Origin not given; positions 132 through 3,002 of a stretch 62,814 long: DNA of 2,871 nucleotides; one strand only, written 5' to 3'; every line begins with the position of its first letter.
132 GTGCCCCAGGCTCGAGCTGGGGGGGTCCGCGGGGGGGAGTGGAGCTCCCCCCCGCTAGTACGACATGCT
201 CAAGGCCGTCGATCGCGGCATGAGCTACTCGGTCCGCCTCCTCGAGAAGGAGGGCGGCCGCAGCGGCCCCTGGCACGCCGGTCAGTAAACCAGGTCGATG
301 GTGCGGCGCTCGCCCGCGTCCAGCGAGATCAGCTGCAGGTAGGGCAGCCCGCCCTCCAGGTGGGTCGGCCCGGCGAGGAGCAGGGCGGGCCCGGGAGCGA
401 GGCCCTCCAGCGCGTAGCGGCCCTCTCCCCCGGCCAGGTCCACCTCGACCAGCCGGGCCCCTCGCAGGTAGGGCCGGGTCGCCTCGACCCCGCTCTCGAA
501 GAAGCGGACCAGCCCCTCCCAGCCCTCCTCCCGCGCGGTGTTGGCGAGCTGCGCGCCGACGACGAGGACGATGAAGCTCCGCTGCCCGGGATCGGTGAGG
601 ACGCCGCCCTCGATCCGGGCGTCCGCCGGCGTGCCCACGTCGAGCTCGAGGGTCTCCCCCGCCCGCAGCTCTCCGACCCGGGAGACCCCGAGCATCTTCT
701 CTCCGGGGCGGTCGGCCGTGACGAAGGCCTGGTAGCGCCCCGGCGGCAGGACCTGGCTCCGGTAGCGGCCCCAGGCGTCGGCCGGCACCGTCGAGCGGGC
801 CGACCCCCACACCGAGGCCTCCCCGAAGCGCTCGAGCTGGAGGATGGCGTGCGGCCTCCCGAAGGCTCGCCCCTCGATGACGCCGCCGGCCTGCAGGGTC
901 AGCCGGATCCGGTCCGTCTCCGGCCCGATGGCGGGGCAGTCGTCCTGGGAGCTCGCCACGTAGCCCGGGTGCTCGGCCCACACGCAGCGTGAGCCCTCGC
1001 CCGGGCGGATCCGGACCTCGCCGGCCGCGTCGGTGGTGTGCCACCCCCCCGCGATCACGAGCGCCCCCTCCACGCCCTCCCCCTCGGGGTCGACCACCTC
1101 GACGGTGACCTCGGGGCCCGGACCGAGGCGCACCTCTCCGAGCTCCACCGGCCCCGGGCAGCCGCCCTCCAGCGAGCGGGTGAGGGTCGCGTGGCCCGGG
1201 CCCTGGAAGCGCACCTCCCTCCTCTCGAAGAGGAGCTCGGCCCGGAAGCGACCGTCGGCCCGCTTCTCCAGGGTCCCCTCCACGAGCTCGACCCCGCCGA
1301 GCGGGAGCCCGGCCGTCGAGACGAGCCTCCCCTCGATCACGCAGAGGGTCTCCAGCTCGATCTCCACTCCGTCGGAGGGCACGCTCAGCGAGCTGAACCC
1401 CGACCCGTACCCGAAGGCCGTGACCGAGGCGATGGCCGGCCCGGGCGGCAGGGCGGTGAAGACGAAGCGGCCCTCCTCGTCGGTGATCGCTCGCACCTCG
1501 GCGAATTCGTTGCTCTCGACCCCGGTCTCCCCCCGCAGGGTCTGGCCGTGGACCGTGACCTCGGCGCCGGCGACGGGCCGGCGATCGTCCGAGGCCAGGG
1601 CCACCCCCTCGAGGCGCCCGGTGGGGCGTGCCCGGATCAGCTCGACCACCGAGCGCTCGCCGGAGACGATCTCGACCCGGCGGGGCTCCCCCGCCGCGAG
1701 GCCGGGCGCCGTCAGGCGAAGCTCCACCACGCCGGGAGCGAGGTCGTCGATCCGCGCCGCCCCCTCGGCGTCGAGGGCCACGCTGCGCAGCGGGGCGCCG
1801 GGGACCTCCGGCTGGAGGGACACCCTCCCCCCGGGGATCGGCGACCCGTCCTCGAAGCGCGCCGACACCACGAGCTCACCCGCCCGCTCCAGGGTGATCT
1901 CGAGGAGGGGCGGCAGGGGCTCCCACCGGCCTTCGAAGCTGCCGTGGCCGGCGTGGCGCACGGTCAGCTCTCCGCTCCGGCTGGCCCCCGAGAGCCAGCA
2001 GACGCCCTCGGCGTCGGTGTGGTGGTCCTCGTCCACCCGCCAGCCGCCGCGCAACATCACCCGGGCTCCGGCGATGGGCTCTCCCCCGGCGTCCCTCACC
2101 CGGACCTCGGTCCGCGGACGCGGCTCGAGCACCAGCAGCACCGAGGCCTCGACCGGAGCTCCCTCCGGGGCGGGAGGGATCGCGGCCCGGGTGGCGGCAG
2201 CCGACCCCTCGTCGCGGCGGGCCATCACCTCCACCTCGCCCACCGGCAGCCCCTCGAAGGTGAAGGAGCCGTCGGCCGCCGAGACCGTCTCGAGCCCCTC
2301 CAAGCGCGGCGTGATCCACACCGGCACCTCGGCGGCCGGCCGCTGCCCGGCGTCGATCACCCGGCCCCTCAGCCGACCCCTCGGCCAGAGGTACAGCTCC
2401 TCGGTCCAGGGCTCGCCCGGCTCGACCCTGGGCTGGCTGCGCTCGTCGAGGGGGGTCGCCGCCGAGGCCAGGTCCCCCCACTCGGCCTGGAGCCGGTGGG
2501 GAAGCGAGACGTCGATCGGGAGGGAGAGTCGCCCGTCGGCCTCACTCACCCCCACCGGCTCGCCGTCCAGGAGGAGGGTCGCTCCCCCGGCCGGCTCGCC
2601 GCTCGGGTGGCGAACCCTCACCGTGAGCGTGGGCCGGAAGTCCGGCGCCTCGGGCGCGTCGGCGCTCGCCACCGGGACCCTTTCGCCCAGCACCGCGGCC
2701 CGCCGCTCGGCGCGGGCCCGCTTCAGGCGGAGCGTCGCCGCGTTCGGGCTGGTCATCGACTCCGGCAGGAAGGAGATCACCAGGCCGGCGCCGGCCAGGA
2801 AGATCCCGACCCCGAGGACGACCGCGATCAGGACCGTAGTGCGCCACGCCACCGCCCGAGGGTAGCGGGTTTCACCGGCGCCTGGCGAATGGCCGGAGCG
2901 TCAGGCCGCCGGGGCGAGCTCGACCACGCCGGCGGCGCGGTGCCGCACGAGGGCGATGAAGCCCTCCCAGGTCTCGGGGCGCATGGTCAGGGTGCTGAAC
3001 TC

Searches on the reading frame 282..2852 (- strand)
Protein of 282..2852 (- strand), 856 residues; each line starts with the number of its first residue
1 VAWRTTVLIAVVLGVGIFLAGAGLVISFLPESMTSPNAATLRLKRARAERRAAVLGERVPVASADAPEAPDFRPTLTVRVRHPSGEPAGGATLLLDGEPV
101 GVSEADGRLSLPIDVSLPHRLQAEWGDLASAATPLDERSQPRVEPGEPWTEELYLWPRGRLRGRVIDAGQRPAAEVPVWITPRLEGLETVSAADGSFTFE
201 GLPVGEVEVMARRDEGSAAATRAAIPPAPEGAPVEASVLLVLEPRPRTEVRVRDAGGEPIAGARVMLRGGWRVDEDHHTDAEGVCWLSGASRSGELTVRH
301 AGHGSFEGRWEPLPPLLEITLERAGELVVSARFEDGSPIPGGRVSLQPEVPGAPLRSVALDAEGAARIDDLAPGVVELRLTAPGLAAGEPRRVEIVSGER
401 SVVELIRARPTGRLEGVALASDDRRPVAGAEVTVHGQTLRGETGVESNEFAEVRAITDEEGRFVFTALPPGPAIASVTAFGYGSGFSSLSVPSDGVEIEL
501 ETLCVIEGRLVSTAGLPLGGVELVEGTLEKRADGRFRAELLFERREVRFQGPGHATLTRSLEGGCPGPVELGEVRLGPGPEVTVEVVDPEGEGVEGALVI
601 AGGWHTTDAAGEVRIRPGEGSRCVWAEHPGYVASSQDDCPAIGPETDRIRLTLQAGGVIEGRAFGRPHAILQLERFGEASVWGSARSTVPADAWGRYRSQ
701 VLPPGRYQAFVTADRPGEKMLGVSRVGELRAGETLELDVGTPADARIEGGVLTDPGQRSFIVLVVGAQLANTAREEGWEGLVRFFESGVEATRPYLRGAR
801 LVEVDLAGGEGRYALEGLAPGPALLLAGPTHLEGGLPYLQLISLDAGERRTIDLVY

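Call 67: search_protein_families(library=pfam, proteins=[window:282-2852:-])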
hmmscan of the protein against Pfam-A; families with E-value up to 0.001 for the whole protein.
window:282-2852:- (856 aa): 6 families
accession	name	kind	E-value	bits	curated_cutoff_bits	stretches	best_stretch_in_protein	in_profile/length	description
PF13620.12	CarboxypepD_reg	-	1.2e-48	163.8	32.3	3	161-220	2-63/82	Carboxypeptidase regulatory-like domain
PF13715.12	CarbopepD_reg_2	-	4e-09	36.8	32.2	0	162-209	2-48/88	CarboxypepD_reg-like domain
PF02369.22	Big_1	-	6.4e-07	29.8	34.9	0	249-285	22-62/93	Bacterial Ig-like domain (group 1)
PF24107.1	DUF7382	-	4.7e-06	26.8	27.4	0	581-601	21-41/65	Domain of unknown function (DUF7382)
PF17789.7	MG4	-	4e-05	24.2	24.7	0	249-285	19-56/95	Macroglobulin domain MG4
PF17210.9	SdrD_B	-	7.2e-05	23.4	29.7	0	452-472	39-59/112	SdrD B-like domain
